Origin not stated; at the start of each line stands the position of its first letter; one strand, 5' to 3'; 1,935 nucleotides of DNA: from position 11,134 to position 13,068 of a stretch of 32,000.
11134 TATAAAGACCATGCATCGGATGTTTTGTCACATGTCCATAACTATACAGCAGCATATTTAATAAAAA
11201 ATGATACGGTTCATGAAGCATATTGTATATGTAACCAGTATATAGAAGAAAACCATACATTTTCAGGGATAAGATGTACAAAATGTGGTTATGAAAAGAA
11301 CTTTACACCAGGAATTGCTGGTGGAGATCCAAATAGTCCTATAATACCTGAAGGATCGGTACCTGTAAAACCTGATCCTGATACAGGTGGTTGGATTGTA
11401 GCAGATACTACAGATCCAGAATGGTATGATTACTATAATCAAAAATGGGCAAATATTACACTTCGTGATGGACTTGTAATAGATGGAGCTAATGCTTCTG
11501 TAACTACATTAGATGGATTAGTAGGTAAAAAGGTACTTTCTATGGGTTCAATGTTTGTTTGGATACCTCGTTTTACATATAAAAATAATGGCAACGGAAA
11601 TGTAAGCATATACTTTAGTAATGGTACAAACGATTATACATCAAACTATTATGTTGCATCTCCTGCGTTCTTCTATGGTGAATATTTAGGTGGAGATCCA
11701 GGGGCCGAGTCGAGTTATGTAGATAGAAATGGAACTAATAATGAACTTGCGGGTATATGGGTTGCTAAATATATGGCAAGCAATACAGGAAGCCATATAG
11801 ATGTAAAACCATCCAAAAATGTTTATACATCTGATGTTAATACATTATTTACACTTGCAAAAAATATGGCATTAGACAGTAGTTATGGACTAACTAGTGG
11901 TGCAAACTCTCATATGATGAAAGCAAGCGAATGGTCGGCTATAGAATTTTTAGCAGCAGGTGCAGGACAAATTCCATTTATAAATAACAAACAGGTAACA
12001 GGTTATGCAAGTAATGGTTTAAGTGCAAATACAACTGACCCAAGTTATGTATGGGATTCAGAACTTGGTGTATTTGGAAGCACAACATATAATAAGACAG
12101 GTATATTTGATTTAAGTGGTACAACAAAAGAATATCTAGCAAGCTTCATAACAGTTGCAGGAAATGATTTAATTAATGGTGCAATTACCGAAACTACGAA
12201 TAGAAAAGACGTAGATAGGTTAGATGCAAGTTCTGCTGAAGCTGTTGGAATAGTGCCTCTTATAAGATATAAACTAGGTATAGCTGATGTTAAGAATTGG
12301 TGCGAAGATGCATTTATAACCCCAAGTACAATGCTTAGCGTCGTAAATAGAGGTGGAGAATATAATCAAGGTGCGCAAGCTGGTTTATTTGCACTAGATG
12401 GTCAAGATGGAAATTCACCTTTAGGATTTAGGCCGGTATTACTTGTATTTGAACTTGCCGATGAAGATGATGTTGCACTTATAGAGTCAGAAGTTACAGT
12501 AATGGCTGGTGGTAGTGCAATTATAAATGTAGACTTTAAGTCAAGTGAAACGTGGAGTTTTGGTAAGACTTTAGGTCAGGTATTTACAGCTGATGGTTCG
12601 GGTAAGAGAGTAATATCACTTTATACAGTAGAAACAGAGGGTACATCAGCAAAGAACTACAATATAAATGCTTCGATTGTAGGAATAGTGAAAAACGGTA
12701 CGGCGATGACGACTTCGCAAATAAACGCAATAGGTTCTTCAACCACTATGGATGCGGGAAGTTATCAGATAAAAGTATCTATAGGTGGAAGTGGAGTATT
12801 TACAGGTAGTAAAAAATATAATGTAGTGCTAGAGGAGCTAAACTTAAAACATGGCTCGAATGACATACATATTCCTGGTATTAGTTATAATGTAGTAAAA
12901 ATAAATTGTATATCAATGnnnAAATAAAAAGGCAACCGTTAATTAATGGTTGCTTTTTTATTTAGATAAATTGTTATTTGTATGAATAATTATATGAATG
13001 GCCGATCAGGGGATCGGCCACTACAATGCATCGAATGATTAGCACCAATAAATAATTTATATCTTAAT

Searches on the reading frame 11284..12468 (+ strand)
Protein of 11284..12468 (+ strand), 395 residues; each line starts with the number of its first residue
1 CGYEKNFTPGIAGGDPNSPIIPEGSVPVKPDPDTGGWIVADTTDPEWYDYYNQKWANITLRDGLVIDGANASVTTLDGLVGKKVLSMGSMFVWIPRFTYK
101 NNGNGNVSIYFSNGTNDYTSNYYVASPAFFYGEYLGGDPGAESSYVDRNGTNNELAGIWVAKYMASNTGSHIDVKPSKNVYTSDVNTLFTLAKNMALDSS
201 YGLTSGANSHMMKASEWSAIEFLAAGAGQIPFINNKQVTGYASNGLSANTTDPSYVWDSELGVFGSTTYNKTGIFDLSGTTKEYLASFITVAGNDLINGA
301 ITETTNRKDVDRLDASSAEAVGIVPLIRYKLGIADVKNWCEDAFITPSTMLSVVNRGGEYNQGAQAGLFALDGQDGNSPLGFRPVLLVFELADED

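Call 34: search_protein_families(library=pfam, alignment_id=A1, max_evalue=0.01)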
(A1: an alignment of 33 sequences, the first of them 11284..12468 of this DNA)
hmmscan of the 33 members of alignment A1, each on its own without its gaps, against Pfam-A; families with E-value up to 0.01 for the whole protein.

A. member 1, window:11284-12468:+ (395 aa): 0 families

B. families by the number of members that match (of 33 scanned): 4 families
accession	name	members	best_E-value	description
PF03781.23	FGE-sulfatase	8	0.00024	Sulfatase-modifying factor enzyme 1-like domain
PF07963.17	N_methyl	6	4.9e-07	Prokaryotic N-terminal methylation motif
PF18998.6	Flg_new_2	2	2.5e-21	Divergent InlB B-repeat domain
PF05887.16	Trypan_PARP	1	0.0017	Procyclic acidic repetitive protein (PARP)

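Call 35: search_solved_structures(query=A1, max_evalue=1, show_alignments=1)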
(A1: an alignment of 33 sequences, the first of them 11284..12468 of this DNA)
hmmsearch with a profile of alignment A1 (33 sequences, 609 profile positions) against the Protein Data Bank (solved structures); distinct sequences matched with E-value up to 1: 14.
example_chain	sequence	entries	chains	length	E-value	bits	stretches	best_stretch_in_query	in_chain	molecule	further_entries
5vf4_A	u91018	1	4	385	4.3e-06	29.1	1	217-367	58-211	Uncharacterized protein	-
9egp_A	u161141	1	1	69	0.00011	24.4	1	2-51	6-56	Geopilin domain 1 protein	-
8pfb_G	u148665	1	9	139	0.0009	21.5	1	7-84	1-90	Type IV pilin PilE1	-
7tgg_A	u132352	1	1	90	0.0045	19.1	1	2-42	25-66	Geopilin domain 1 protein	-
6xxd_A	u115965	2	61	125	0.0066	18.6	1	7-73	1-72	PilA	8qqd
9lab_B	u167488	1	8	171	0.0072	18.5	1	1-34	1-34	MSHA major pilin subunit MshA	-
9laa_A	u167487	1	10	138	0.12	14.4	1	1-31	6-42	Type IV pilin protein PilA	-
8tum_e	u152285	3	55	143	0.14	14.3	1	7-110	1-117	Type IV major pilin protein PilA | Pilin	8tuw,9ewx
2m7g_A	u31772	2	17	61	0.17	13.9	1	7-43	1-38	Geopilin domain 1 protein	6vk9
5hha_A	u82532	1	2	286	0.18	13.8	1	342-387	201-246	PvdO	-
8tj2_C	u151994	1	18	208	0.3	13.1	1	7-57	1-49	Type IV major pilin protein PilA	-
8tob_GA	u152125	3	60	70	0.7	11.9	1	8-53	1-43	Fimbrial protein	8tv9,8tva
1oqw_A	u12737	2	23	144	0.82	11.7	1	7-46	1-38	Fimbrial protein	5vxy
1y4j_A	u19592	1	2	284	0.82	11.7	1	343-384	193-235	Sulfatase modifying factor 2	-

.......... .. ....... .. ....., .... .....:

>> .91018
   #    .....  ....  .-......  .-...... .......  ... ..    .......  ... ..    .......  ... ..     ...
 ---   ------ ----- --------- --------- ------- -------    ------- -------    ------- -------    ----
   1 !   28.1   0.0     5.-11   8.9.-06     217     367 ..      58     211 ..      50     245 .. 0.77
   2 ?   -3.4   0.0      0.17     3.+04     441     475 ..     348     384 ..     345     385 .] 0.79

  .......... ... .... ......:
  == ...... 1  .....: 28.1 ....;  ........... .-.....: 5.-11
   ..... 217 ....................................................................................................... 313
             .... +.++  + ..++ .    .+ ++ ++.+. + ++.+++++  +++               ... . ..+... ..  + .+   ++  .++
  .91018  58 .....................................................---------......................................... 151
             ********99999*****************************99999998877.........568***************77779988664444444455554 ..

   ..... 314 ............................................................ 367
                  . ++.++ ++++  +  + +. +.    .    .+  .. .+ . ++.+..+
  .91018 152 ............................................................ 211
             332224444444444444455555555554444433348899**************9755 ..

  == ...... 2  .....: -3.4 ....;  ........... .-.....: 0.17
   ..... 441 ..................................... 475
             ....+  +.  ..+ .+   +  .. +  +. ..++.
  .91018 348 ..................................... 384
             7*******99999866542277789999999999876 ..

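Call 37: find_related_loci(query=A1, collection=genome_contigs, flank=10000)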
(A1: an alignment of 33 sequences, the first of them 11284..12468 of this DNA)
Query A1 (395 aa) in genome_contigs; peptide patterns used: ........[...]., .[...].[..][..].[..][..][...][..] (x = any residue, [..] = any of these).
600 stretches matched a pattern (row limit reached: there are more); 560 encode a relative of the query (tblastn E <= 1e-3); the best 80 are kept; 80 distinct loci.
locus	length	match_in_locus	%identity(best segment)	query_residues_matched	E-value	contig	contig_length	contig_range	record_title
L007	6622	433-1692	34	11-388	3e-43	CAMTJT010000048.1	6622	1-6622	MAG TPA_asm: uncultured Clostridium sp. isolate SRR12464006_bin.19_metawrap_v1.3_MAG genome assembly, contig: NODE.3727_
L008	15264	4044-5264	32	16-388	4e-42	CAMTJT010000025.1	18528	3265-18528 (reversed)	MAG TPA_asm: uncultured Clostridium sp. isolate SRR12464006_bin.19_metawrap_v1.3_MAG genome assembly, contig: NODE.896_l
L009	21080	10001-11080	28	10-388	2e-36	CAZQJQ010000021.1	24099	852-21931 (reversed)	MAG TPA_asm: uncultured Clostridiaceae bacterium isolate SRP239243_co1_394 genome assembly, contig: NODE_3177_length_240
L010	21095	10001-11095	30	17-390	3e-34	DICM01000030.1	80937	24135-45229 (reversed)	MAG TPA_asm: Bacillales bacterium UBA5026 UBA5026_contig_186, whole genome shotgun sequence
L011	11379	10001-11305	28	17-388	1e-33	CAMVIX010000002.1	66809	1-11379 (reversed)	MAG TPA_asm: uncultured Clostridiaceae bacterium isolate SRR8387717_bin.82_metaWRAP_v1.3_MAG genome assembly, contig: ER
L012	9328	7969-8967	29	14-289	9e-33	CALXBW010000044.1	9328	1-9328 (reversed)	MAG: uncultured Clostridia bacterium isolate BRZ_MK__bin25 genome assembly, contig: BRZ_MK__NODE_5160_length_9328_cov_11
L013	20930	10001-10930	31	17-293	2e-31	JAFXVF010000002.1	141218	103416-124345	MAG: Clostridia bacterium isolate RGIG6776 Sheep_Rumen-3__c132722, whole genome shotgun sequence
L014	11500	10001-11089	30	17-386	2e-30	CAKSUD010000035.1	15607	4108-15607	MAG: uncultured Clostridia bacterium isolate REFINED_METABAT215_TOP10_CONTIGS_1500_ASSEMBLY_K77_MERGED__Hadza_MoBio_hadz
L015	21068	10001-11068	29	17-388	2e-30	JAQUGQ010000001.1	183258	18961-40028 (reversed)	MAG: Clostridia bacterium isolate STCSWMC_228 NODE_72_length_183258_cov_6.670760_ST_CSWMC, whole genome shotgun sequence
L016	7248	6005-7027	30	17-308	1e-28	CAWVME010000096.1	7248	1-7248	MAG: Bacillota bacterium isolate metabat2_coassembly_bwa.273 MAG genome assembly, contig: k87_5091179, whole genome shot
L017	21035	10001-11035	28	17-391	1e-28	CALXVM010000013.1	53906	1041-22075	MAG: uncultured Clostridia bacterium isolate BRZ_CS__bin95 genome assembly, contig: BRZ_CS__NODE_1001_length_53906_cov_9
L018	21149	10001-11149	29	17-388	6e-28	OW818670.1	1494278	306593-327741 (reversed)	metagenome genome assembly, chromosome: 1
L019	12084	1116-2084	30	14-303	6e-28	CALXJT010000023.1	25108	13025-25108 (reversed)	MAG: uncultured Clostridia bacterium isolate BRZ_CS__bin99 genome assembly, contig: BRZ_CS__NODE_2767_length_25108_cov_1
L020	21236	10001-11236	29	18-389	1e-27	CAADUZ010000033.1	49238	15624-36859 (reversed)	MAG TPA_asm: Clostridia bacterium, isolate HGM13672, WGS project CAADUZ010000000 data, contig: ERS235588_39_k99_88664, w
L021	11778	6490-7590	28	4-389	4e-27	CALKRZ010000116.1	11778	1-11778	MAG: uncultured Clostridia bacterium isolate R1_Bin_METABAT__286_1 genome assembly, contig: c_000003269922, whole genome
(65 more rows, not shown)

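Call 42: predict_structure(alignment_id=A1)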
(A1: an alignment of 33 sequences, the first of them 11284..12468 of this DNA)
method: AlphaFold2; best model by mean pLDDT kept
length: 395 residues; sequences in the alignment: 33
mean_pLDDT: 81.9   pTM: 0.88
mean pLDDT of the five models: 81.9, 81.6, 81.0, 80.9, 78.8
residues with pLDDT >= 90: 183; 70-90: 128; 50-70: 54; < 50: 30
segments of 3 or more residues with pLDDT < 50: 4-6, 8-13, 324-337, 392-395
pLDDT, mean of each block of 10 residues (from residue 1): 46 72 95 95 94 95 96 94 97 92 75 85 86 72 68 84 89 95 93 93 90 91 74 91 83 87 94 94 88 63 69 66 47 45 74 81 83 89 91 41
secondary structure, 60 per line:
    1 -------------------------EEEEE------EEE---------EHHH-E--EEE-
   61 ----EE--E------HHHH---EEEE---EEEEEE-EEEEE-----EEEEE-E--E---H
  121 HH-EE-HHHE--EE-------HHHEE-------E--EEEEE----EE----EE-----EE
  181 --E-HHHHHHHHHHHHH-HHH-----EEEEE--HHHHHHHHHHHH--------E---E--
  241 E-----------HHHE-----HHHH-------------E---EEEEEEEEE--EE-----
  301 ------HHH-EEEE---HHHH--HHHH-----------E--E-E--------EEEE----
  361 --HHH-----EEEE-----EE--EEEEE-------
elements in order: E26-30 E37-39 E57-59 H76-79 E83-86 E90-95 E97-101 E107-111 E157-161 H185-197 E207-211 H214-225 H262-265 E283-291 E311-314 H318-321 H324-327 E353-356 E371-374 E384-388

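Call 45: fold_search(model_id=the predicted structure, library=pdb)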
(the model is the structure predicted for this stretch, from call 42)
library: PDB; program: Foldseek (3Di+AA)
matches with E <= 10: 209; with E <= 0.001: 3
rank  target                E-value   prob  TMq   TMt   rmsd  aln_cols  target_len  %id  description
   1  5vf4_A                1.1e-08  1.00  0.43  0.45   9.1       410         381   14  Thermus aquaticus variable protein (TaqVP) from diversity-generating retroelements (DGR) (released 2017-05-24)
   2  5vf4_D                2.9e-08  1.00  0.44  0.46   9.6       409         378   13  Thermus aquaticus variable protein (TaqVP) from diversity-generating retroelements (DGR) (released 2017-05-24)
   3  5vf4_C                6.6e-08  1.00  0.44  0.45   8.4       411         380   13  Thermus aquaticus variable protein (TaqVP) from diversity-generating retroelements (DGR) (released 2017-05-24)
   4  4xel_B                2.2e-01  0.04  0.07  0.13  13.8       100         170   15  Crystal structure of Inorganic pyrophosphatase (PPase) from Pseudomonas aeruginosa (released 2015-02-11)
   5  4xel_A                3.7e-01  0.02  0.06  0.11  16.8       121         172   15  Crystal structure of Inorganic pyrophosphatase (PPase) from Pseudomonas aeruginosa (released 2015-02-11)
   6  1faj                  5.6e-01  0.02  0.07  0.12  14.5       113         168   14  INORGANIC PYROPHOSPHATASE (released 1996-11-08)
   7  4zrw_A                6.0e-01  0.16  0.19  0.43  10.9       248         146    8  Structure of cow mincle complexed with trehalose (released 2016-05-25)
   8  8h4v_A                9.1e-01  0.14  0.19  0.44  10.9       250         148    8  Mincle CRD complex with PGL trisaccharide (released 2023-08-09)
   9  6inu_B                9.1e-01  0.12  0.08  0.07   5.7        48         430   17  Crystal structure of the CysR-CTLD2 fragment of human MR at acidic pH (pH 4.6) (released 2019-09-18)
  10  6py1                  9.1e-01  0.08  0.07  0.19   9.1        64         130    8  Crystal Structure of the Carbohydrate Recognition Domain of the Human Macrophage Galactose C-Type Lectin Bound to GalNAc (released 2020-07-29)
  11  4uww                  1.2e+00  0.14  0.19  0.47   9.2       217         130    6  Crystallographic Structure of the Intramineral Protein Struthicalcin from Struthio camelus Eggshell (released 2015-04-08)
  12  3ff7_C                1.2e+00  0.18  0.08  0.24   3.5        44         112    9  Structure of NK cell receptor KLRG1 bound to E-cadherin (released 2009-07-28)
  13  6jk5                  1.2e+00  0.09  0.09  0.24   7.6        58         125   14  Ca2+-dependent type II antifreeze protein (Ca2+-free form) (released 2019-06-26)
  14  4gj0_B                1.2e+00  0.09  0.07  0.19   3.6        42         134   10  Crystal structure of CD23 lectin domain mutant S252A (released 2013-06-26)
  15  3ff9_A                1.2e+00  0.06  0.12  0.33  13.6       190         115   10  Structure of NK cell receptor KLRG1 (released 2009-07-28)
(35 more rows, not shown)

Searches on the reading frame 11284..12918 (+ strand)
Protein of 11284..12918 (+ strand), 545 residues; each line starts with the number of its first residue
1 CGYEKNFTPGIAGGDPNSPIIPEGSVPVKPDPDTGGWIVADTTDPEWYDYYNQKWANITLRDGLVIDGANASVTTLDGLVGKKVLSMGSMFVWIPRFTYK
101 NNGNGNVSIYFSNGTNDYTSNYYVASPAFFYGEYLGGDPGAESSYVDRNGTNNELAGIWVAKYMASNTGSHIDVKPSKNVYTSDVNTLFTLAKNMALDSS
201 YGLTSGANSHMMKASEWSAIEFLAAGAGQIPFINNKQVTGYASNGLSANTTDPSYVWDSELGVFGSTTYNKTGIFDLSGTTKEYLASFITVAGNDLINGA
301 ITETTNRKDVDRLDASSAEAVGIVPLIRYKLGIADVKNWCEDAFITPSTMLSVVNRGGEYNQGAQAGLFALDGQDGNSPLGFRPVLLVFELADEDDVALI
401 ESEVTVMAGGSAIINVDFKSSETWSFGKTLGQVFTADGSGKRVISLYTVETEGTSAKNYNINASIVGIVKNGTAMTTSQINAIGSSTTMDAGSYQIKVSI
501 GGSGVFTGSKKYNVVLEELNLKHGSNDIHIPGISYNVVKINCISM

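Call 32: search_protein_representatives(protein=window:11284-12918:+)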
Query: 545 residues. Proteins with E-value up to 0.001 (for the whole library): 1041; up to 1e-10: 378; up to 1e-30: 20. The best 150 are listed.
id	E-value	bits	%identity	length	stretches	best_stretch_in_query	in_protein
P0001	4.7e-161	553.6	48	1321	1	1-544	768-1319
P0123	2.4e-150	518.3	50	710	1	16-540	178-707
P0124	9.3e-138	476.8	100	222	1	324-545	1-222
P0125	9.2e-68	245.8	38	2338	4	12-403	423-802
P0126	7.6e-66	239.4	37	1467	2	13-503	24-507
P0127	6.5e-64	233.1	35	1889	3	16-416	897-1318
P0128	3.9e-61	223.9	37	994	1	7-503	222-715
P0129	3.3e-56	207.6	36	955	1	12-503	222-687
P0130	3.4e-43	164.7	34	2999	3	15-310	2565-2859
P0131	6.1e-38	147.4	35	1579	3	16-313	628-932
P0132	7.8e-36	140.4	41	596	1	15-225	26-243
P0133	1.0e-35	140.0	31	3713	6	18-390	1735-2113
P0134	4.0e-35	138.0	35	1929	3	85-503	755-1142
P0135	3.5e-34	134.9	34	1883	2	88-503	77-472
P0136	5.6e-34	134.3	37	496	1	15-388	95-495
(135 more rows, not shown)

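Call 82: search_protein_families(library=pfam, proteins=[P0123, P0126, P0127, P0128, P0129], max_evalue=0.001)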
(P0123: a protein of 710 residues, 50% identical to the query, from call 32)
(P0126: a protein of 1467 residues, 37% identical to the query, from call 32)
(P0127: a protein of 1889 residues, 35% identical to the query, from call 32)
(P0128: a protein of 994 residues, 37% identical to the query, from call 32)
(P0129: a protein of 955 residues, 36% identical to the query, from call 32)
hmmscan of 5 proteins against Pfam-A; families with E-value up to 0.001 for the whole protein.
P0123 (710 aa): 0 families

P0126 (1467 aa): 2 families
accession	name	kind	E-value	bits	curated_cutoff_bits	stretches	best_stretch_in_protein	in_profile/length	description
PF18998.6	Flg_new_2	-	4e-52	174.5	23.6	5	663-735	4-72/73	Divergent InlB B-repeat domain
PF09479.16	Flg_new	-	1.6e-15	57.4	27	1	1197-1249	1-51/65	Listeria-Bacteroides repeat domain (List_Bact_rpt)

P0127 (1889 aa): 3 families
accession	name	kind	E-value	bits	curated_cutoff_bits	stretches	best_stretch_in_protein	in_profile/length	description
PF18998.6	Flg_new_2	-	1.2e-47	160.1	23.6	4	740-811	2-70/73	Divergent InlB B-repeat domain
PF09479.16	Flg_new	-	2.1e-30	105.1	27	2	815-884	1-65/65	Listeria-Bacteroides repeat domain (List_Bact_rpt)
PF03781.23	FGE-sulfatase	-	7.8e-11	42.6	23.3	1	366-473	96-199/255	Sulfatase-modifying factor enzyme 1-like domain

P0128 (994 aa): 1 family
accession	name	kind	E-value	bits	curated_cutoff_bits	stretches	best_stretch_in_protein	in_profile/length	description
PF07523.18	Big_3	-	6.8e-08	33.1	21.2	1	921-992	3-68/68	Bacterial Ig-like domain (group 3)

P0129 (955 aa): 1 family
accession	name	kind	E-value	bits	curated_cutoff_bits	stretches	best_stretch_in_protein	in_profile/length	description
PF18998.6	Flg_new_2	-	6.6e-07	29.7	23.6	1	823-875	15-68/73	Divergent InlB B-repeat domain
